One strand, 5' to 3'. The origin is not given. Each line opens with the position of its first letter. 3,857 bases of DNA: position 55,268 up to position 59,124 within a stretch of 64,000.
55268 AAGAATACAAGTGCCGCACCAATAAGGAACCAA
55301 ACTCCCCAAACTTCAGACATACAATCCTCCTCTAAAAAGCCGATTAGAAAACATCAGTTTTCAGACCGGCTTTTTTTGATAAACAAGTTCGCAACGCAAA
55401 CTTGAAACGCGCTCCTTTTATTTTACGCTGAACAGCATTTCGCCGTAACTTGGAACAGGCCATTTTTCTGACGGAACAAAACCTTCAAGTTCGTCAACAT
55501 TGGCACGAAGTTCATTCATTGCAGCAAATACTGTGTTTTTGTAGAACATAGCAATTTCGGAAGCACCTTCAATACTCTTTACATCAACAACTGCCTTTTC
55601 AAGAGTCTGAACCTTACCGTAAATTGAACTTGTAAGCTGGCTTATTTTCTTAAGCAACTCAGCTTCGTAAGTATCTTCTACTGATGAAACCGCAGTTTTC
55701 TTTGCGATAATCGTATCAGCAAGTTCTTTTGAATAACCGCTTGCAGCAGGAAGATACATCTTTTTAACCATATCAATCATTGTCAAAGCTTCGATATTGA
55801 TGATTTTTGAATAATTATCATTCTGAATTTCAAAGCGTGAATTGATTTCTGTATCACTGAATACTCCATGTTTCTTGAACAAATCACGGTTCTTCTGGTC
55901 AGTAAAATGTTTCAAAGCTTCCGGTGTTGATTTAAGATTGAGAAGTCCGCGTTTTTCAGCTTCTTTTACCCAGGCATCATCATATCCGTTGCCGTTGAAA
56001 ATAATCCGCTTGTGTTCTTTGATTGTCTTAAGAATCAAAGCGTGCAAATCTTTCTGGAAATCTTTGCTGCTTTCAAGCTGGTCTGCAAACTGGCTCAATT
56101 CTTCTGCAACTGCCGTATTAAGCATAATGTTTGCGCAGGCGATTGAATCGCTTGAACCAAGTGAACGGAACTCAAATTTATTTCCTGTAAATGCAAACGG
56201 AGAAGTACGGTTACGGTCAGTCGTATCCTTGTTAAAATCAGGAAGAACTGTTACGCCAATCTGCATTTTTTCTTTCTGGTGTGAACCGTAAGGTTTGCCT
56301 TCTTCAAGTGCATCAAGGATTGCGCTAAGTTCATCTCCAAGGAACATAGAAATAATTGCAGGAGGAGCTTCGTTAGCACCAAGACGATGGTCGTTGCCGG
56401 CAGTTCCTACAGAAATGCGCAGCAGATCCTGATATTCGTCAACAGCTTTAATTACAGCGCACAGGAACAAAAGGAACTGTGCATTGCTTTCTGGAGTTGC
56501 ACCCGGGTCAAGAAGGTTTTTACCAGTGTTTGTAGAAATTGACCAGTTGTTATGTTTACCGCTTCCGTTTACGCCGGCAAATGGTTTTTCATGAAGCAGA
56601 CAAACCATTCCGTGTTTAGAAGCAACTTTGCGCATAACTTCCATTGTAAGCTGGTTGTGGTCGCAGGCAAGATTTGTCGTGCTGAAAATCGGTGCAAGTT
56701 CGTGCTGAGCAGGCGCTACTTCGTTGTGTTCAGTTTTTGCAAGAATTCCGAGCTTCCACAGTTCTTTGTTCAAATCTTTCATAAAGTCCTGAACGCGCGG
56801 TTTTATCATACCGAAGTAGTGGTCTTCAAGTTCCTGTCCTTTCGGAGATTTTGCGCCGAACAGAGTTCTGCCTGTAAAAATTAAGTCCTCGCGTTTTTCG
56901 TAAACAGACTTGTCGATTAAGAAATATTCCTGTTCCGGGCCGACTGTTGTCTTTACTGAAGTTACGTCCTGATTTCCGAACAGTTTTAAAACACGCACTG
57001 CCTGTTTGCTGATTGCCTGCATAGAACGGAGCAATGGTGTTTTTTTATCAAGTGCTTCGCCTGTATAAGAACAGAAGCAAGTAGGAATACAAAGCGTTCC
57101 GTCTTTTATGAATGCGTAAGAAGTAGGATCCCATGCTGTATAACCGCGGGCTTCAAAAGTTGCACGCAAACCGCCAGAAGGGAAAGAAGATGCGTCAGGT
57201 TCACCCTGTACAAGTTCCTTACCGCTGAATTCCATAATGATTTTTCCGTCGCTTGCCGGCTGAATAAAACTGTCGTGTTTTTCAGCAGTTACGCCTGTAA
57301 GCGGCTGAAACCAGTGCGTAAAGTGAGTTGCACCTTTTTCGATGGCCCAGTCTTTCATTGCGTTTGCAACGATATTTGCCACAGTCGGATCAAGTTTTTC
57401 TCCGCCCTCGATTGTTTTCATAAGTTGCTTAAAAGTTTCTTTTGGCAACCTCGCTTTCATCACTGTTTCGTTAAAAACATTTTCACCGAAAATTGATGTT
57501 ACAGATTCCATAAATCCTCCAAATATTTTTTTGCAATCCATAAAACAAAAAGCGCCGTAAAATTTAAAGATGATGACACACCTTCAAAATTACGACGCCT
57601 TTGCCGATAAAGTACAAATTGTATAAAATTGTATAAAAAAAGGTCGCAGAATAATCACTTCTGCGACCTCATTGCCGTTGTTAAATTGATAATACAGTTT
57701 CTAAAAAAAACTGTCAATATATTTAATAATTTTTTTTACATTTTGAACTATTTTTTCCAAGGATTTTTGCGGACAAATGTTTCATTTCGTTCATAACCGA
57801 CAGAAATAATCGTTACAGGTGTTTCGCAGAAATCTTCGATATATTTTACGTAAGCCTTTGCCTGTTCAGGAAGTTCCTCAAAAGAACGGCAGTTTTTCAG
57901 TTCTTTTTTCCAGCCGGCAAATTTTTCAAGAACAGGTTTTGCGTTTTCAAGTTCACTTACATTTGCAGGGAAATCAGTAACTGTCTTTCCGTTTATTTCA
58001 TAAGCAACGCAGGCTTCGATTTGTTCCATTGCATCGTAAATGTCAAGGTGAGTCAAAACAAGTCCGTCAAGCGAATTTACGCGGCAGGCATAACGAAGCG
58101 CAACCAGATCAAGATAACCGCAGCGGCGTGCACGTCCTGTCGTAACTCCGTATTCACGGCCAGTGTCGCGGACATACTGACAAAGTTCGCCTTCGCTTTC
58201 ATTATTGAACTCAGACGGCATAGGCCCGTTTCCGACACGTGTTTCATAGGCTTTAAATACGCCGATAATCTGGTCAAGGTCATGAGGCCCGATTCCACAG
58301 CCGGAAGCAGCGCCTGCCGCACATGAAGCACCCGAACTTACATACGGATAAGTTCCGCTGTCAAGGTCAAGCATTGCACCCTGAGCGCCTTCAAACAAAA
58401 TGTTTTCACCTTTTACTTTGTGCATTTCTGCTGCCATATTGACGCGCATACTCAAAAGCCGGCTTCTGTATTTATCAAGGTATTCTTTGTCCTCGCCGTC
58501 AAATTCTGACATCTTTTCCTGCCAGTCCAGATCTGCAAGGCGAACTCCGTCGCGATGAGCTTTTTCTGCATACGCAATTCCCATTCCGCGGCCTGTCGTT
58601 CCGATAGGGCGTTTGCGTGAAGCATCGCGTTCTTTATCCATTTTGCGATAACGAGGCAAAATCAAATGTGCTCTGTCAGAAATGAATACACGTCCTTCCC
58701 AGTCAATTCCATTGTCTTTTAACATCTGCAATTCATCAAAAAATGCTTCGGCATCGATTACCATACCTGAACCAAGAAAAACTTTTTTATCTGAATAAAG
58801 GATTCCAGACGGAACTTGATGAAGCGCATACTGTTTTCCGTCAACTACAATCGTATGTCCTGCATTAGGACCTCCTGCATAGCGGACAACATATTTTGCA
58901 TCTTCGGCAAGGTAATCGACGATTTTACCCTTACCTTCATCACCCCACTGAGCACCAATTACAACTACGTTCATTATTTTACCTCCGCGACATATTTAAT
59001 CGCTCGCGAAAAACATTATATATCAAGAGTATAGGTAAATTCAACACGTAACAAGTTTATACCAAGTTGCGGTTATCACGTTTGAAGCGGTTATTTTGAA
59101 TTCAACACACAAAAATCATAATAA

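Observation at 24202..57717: Candidate ANTAR RNA-attenuation regulon for nitrogen assimilation, with regulator and targets all in this window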

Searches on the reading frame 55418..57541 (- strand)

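Call 7: search_protein_families(library=pfam, proteins=[window:55418-57541:-])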
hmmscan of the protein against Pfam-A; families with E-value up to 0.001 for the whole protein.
window:55418-57541:- (707 aa): 3 families
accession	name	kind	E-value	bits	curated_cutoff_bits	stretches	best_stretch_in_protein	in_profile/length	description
PF12437.13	GSIII_N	-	2.3e-84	281.3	25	1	15-173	2-160/160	Glutamine synthetase type III N terminal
PF18318.6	Gln-synt_C-ter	-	5.9e-44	149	22.7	1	499-615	2-118/118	Glutamine synthetase C-terminal domain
PF00120.29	Gln-synt_C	-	1.4e-23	84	24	1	183-366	10-187/344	Glutamine synthetase, catalytic domain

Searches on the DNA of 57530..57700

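Call 73: search_rna_families(source=window, start=57530, end=57700, threshold=evalue, max_evalue=1)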
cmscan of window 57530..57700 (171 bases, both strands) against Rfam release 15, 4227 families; matches with E-value up to 1: 6.
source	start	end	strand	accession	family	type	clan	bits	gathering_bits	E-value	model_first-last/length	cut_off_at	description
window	57551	57660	-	RF02822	Srn266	Gene; sRNA;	-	27.4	63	0.009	1-112/112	no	Streptococcus RNA 266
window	57589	57686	+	RF02426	SpF03_sRNA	Gene; sRNA;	-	24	50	0.11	1-106/106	no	Streptococcus sRNA SpF03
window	57543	57606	-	RF03201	mir-617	Gene; miRNA;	-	19.8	80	0.079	1-82/82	no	mir-617 microRNA precursor family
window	57627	57700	-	RF00557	L10_leader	Cis-reg; leader;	-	18.5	44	0.35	67-138/138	5'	Ribosomal protein L10 leader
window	57641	57669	-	RF00332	snoZ266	Gene; snRNA; snoRNA; CD-box;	-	17.3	43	0.87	1-90/90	no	Small nucleolar RNA Z266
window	57554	57675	+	RF01769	greA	Cis-reg; leader;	-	16.4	60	0.63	1-124/124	no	Enterobacteria greA leader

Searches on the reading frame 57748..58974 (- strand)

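Call 7: search_protein_families(library=pfam, proteins=[window:57748-58974:-])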
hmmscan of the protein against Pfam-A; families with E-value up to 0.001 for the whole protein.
window:57748-58974:- (408 aa): 1 family
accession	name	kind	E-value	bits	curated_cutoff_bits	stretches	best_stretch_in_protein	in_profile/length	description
PF00709.27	Adenylsucc_synt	-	8e-153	509.5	27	1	4-399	1-415/416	Adenylosuccinate synthetase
